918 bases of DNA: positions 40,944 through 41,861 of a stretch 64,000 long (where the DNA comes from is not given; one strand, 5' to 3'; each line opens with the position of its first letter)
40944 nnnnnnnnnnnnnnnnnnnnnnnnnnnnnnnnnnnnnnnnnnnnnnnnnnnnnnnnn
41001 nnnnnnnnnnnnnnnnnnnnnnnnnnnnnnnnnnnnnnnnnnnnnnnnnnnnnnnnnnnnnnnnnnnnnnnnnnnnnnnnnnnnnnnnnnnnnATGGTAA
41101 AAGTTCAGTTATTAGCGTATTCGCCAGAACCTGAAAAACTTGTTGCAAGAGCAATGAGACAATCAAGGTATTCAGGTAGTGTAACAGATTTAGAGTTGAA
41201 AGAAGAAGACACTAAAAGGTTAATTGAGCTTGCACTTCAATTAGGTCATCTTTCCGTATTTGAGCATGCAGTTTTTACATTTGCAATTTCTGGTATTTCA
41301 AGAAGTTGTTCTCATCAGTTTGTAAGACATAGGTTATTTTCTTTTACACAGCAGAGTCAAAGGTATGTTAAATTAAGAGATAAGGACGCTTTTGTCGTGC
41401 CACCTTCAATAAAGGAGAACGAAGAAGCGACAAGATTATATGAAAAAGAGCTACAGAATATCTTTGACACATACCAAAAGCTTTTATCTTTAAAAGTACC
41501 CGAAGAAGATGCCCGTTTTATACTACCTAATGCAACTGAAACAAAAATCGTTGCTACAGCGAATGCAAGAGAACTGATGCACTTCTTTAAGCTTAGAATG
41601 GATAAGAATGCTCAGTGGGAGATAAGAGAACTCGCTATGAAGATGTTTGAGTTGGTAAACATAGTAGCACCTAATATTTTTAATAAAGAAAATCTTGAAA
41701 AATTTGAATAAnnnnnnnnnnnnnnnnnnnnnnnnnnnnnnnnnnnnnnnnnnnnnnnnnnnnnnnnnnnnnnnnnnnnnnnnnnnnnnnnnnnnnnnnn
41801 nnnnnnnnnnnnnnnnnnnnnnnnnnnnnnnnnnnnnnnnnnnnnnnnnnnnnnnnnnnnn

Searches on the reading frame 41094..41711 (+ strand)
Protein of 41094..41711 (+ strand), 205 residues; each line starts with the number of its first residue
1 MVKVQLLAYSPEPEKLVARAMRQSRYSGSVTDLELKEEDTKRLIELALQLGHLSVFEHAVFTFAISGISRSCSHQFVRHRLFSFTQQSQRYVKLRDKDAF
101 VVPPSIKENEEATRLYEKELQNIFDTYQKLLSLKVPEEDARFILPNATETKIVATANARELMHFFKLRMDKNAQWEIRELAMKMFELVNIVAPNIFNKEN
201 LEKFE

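Call 35: search_protein_families(library=pfam, proteins=[window:41094-41711:+], max_evalue=0.01)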
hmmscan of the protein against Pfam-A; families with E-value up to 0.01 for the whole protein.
window:41094-41711:+ (205 aa): 1 family
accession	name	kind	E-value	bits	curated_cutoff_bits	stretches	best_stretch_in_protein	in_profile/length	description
PF02511.20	Thy1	-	1.2e-71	240.8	24.8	1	5-194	1-191/191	Thymidylate synthase complementing protein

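Call 42: find_encoding_contigs(protein=window:41094-41711:+, flank=10000, max_places=10)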
Protein window:41094-41711:+ (205 aa): 11 contigs read that carry it; 9 places shown.
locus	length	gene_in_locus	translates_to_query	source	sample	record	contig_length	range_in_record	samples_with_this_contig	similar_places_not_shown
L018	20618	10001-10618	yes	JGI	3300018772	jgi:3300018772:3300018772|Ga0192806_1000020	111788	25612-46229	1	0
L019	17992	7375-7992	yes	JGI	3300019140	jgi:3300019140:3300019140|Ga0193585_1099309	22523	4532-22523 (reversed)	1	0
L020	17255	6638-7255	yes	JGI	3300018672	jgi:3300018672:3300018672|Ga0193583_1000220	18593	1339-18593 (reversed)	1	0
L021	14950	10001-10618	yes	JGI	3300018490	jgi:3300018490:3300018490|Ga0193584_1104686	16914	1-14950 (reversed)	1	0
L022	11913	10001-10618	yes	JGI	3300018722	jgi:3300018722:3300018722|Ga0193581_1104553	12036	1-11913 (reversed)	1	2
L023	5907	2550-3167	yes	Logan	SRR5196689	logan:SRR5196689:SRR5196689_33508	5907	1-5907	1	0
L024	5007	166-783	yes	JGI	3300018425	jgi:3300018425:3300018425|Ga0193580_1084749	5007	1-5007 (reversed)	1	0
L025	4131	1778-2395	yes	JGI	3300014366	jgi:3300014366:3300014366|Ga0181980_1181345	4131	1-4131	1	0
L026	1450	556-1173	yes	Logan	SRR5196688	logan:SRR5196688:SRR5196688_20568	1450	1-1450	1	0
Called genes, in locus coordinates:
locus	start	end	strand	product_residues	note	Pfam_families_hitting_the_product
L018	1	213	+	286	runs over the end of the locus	-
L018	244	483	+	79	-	-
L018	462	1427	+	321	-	-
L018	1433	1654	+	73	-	-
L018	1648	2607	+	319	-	-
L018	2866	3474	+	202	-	-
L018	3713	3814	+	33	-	-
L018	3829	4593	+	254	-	-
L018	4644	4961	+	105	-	-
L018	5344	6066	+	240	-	-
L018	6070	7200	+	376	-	-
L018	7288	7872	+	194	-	-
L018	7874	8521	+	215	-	PF08843:AbiEii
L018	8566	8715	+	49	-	-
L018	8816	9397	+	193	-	-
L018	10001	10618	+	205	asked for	PF02511:Thy1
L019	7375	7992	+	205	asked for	PF02511:Thy1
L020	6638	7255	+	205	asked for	PF02511:Thy1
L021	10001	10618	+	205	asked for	PF02511:Thy1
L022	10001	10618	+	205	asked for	PF02511:Thy1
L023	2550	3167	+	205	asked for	PF02511:Thy1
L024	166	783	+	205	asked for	PF02511:Thy1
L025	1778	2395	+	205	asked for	PF02511:Thy1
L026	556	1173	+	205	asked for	PF02511:Thy1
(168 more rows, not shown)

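Call 53: list_cluster_members(proteins=[P0001, window:41094-41711:+, window:61984-63258:+, window:57449-58477:+, window:28980-30413:+, window:27127-28173:+, window:18587-20875:+, window:17956-18555:+, window:56687-57436:+, window:31329-32513:+])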
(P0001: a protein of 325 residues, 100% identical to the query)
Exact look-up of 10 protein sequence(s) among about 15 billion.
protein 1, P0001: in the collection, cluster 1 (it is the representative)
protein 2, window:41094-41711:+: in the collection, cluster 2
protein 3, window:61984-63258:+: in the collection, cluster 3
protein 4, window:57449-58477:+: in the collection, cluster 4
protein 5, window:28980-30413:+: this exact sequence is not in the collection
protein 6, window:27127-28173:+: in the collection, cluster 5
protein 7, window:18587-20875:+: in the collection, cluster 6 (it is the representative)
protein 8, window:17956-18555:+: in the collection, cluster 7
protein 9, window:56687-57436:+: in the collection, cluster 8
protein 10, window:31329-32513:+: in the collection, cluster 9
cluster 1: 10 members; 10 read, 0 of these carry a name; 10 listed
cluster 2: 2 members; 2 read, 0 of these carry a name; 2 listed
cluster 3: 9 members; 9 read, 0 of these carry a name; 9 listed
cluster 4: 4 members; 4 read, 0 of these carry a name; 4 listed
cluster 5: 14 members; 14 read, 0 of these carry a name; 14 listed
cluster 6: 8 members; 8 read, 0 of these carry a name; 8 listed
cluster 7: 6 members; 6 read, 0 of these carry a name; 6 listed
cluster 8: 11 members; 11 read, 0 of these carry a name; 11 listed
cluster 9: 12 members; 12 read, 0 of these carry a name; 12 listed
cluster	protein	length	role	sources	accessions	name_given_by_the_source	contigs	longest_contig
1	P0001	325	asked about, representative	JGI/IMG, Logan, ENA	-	-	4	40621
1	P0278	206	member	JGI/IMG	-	-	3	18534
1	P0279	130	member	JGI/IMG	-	-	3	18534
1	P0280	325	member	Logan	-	-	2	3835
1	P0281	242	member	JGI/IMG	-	-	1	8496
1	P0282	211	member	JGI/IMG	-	-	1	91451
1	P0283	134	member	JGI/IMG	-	-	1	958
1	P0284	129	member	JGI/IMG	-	-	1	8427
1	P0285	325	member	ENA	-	-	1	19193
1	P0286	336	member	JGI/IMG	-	-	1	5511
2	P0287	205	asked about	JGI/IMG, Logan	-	-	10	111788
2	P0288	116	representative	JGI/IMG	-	-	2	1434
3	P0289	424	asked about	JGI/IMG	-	-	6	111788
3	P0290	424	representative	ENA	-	-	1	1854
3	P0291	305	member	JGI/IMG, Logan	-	-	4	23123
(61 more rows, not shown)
